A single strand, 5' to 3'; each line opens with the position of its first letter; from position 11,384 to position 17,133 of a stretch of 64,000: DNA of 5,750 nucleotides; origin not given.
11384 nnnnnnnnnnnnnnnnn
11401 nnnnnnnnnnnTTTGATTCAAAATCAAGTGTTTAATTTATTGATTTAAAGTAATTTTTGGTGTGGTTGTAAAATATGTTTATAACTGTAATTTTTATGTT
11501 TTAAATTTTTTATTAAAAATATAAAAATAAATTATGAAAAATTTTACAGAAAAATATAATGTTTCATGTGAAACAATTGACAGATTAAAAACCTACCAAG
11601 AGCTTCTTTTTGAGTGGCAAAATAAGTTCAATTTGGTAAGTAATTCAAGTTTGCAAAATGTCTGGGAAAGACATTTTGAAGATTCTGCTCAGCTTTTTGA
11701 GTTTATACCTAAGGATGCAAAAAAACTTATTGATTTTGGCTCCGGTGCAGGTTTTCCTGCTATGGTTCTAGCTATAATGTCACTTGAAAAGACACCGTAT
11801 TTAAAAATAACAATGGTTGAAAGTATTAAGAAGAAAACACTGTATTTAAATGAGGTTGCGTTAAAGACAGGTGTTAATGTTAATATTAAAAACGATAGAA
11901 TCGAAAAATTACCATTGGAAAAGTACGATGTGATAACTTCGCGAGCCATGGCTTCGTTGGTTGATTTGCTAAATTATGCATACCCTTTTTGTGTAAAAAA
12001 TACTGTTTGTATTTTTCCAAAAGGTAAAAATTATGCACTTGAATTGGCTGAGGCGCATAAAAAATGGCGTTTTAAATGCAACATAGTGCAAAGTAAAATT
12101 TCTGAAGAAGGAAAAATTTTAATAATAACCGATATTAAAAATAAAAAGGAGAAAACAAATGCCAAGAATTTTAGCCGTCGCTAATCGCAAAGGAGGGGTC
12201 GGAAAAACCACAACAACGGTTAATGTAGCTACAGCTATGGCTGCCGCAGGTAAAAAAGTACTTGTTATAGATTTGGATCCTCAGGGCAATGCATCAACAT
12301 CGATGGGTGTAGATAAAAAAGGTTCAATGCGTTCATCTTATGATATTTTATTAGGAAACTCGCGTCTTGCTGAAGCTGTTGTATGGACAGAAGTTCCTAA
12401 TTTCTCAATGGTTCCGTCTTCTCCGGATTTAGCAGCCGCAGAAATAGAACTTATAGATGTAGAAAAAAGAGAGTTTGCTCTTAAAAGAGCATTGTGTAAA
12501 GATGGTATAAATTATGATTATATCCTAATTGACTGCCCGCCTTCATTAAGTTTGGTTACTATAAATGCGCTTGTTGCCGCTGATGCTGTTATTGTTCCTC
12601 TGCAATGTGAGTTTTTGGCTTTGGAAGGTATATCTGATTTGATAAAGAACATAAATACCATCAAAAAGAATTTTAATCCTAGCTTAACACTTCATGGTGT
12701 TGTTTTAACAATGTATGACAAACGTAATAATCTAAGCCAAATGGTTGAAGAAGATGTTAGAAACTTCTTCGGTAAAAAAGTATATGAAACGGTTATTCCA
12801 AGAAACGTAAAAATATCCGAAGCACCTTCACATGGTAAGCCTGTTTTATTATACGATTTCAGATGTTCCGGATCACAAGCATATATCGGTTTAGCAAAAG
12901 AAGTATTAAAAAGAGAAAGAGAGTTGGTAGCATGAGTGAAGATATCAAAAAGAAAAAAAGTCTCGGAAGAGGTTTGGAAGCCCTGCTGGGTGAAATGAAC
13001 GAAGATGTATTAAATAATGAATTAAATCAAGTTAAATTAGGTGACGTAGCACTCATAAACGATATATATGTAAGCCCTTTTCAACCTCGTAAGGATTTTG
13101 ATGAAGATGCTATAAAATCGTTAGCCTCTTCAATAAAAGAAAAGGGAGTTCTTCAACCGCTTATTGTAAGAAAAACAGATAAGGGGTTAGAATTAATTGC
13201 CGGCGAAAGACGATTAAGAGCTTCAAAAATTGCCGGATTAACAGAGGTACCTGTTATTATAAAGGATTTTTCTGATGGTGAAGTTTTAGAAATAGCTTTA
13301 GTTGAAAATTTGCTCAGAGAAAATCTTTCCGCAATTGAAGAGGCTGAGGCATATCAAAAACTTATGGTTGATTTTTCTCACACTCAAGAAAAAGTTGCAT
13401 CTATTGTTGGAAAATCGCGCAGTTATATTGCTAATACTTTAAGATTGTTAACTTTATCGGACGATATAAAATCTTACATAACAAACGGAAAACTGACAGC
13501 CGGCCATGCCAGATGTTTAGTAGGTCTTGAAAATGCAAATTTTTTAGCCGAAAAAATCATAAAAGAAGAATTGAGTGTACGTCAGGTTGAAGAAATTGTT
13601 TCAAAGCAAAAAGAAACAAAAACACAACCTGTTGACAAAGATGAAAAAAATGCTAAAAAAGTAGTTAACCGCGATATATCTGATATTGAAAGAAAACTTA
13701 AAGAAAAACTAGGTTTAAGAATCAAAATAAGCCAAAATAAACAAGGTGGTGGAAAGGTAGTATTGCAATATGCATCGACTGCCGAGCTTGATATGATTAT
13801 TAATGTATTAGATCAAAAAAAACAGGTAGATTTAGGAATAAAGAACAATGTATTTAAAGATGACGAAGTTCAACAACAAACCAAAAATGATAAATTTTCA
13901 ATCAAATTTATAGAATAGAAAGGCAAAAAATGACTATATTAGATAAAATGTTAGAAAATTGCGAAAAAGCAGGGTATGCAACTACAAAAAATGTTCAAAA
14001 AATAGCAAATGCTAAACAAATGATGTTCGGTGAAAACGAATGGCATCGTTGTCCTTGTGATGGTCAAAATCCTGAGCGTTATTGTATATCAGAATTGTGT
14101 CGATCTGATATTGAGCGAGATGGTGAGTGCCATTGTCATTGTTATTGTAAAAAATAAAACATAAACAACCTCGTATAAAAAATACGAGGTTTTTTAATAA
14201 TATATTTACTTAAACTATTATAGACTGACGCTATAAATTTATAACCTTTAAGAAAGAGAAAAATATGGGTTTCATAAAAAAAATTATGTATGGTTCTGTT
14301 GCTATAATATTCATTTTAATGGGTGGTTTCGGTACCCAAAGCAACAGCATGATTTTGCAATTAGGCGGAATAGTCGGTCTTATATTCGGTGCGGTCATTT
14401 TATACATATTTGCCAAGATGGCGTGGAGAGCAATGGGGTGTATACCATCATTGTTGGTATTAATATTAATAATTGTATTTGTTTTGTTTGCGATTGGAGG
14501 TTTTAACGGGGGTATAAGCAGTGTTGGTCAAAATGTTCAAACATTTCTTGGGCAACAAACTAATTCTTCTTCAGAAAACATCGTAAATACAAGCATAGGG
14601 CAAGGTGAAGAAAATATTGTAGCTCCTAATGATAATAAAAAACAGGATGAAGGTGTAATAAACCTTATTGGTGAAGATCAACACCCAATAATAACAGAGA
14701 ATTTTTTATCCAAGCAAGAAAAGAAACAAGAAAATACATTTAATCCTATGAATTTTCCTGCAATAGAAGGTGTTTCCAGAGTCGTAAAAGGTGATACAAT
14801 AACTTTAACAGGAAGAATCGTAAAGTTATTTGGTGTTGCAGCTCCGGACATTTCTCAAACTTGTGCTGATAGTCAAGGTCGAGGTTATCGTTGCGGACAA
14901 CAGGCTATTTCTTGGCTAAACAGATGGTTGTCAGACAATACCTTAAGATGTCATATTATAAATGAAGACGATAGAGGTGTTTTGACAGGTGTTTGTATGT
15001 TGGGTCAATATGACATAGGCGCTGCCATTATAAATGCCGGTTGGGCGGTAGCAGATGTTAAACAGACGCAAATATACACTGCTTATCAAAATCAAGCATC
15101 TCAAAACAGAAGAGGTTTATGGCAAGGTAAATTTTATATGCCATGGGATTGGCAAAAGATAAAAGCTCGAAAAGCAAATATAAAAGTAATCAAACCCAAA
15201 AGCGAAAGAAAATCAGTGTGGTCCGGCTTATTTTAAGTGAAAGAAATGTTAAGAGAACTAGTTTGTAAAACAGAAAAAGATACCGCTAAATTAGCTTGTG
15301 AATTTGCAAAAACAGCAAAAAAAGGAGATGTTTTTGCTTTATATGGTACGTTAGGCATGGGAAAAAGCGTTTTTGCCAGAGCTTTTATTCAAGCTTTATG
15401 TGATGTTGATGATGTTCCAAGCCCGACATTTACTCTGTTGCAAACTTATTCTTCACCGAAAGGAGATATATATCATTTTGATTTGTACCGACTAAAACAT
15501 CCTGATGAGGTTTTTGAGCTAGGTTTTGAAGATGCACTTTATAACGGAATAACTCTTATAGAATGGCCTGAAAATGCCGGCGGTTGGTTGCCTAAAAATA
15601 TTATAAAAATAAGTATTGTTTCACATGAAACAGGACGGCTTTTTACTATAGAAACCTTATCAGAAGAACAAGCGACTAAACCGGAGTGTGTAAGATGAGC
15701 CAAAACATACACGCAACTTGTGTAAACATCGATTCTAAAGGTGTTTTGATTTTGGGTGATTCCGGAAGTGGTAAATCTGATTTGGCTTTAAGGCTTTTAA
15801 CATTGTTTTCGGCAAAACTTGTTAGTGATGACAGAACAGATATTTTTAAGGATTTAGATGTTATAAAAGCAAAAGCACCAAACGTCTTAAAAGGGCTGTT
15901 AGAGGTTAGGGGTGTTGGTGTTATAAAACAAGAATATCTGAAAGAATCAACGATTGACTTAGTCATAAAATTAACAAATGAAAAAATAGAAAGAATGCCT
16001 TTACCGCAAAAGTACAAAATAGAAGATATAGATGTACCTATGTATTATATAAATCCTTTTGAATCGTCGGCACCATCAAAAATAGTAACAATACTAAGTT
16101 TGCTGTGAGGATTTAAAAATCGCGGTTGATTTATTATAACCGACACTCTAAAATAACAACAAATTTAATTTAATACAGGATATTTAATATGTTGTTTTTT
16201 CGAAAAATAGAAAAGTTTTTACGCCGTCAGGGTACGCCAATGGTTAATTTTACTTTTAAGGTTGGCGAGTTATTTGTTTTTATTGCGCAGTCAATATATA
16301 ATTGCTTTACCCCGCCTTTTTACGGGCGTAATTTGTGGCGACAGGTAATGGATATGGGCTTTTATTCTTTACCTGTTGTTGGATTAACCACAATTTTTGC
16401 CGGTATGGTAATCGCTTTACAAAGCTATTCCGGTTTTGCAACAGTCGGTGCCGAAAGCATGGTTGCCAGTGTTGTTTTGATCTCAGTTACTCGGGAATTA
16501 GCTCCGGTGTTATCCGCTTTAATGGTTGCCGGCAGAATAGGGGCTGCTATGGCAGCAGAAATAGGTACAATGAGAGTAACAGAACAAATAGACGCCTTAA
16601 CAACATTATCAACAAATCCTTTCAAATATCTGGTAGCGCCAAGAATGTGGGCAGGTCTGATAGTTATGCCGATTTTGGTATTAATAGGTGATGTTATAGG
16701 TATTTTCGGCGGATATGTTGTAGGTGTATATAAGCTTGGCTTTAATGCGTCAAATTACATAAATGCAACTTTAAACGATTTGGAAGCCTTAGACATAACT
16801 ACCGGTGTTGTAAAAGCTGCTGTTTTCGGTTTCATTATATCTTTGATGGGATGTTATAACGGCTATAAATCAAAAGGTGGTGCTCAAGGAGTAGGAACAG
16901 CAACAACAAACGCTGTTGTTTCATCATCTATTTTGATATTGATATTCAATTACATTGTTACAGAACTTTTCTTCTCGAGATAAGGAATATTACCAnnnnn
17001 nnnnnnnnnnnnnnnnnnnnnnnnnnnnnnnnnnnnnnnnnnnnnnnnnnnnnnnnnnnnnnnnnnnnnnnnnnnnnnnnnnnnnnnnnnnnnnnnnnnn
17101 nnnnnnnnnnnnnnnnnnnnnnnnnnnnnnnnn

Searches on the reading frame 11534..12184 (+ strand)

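Call 79: search_protein_families(library=pfam, proteins=[window:11534-12184:+], max_evalue=0.00001)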
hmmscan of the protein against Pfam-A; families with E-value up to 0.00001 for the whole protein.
window:11534-12184:+ (216 aa): 1 family
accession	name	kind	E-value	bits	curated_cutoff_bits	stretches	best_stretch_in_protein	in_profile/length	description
PF02527.21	GidB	-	2.8e-40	138.1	27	1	16-186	3-171/184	rRNA small subunit methyltransferase G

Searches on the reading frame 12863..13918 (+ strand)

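Call 46: search_protein_families(library=pfam, proteins=[window:12863-13918:+])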
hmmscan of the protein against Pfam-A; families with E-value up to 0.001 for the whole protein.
window:12863-13918:+ (351 aa): 3 families
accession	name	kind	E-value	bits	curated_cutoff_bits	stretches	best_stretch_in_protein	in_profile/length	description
PF17762.8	HTH_ParB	-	2.7e-35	121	22.6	1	153-250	1-101/102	ParB HTH domain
PF02195.25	ParB_N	-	1e-30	106.1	26.3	1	65-150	8-94/95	ParB N-terminal domain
PF23552.2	ParB_C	-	3.5e-14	52.4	23.8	1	269-316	2-49/50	ParB dimerisation domain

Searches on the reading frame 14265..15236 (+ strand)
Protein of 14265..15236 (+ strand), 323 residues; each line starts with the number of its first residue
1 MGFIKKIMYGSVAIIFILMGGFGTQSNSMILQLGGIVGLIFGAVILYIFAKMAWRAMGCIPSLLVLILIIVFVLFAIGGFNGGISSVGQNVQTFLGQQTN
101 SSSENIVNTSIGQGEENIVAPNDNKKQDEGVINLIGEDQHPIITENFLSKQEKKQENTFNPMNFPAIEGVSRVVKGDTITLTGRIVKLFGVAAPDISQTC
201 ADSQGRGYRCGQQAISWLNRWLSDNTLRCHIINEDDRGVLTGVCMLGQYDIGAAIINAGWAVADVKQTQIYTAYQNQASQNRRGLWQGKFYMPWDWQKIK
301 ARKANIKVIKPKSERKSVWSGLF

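Call 79: search_protein_families(library=pfam, proteins=[window:14265-15236:+], max_evalue=0.00001)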
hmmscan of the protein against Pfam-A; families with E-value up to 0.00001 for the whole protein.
window:14265-15236:+ (323 aa): 1 family
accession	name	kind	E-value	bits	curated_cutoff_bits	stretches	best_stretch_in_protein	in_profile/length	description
PF00565.23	SNase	-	1.5e-06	29.1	21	1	186-287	2-106/107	Staphylococcal nuclease homologue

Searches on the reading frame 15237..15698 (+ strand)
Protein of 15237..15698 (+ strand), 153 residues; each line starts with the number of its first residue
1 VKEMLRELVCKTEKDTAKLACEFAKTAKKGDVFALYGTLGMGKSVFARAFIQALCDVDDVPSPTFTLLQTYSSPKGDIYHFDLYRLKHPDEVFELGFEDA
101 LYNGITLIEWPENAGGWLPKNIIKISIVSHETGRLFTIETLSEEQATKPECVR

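Call 79: search_protein_families(library=pfam, proteins=[window:15237-15698:+], max_evalue=0.00001)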
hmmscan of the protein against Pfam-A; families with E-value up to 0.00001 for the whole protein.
window:15237-15698:+ (153 aa): 1 family
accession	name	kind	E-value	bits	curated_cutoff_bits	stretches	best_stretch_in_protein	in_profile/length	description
PF02367.23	TsaE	-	2.2e-36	125.1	26.6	1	11-131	2-122/128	Threonylcarbamoyl adenosine biosynthesis protein TsaE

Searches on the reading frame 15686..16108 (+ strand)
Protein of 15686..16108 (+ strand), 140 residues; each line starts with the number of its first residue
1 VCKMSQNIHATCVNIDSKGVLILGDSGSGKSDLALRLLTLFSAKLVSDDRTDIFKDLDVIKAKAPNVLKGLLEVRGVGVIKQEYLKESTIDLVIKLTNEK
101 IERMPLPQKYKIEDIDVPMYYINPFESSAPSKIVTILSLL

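Call 79: search_protein_families(library=pfam, proteins=[window:15686-16108:+], max_evalue=0.00001)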
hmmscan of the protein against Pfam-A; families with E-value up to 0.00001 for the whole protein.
window:15686-16108:+ (140 aa): 1 family
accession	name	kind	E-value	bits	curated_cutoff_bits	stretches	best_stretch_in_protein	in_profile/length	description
PF07475.17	Hpr_kinase_C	-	4.8e-19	69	33.3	1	5-124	6-137/171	HPr Serine kinase C-terminal domain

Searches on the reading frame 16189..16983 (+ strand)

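Call 79: search_protein_families(library=pfam, proteins=[window:16189-16983:+], max_evalue=0.00001)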
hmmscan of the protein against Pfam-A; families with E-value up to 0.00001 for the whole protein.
window:16189-16983:+ (264 aa): 1 family
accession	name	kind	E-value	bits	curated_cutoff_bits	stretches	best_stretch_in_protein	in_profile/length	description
PF02405.21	MlaE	-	1.3e-79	267.1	22.5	1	50-259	2-211/212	Permease MlaE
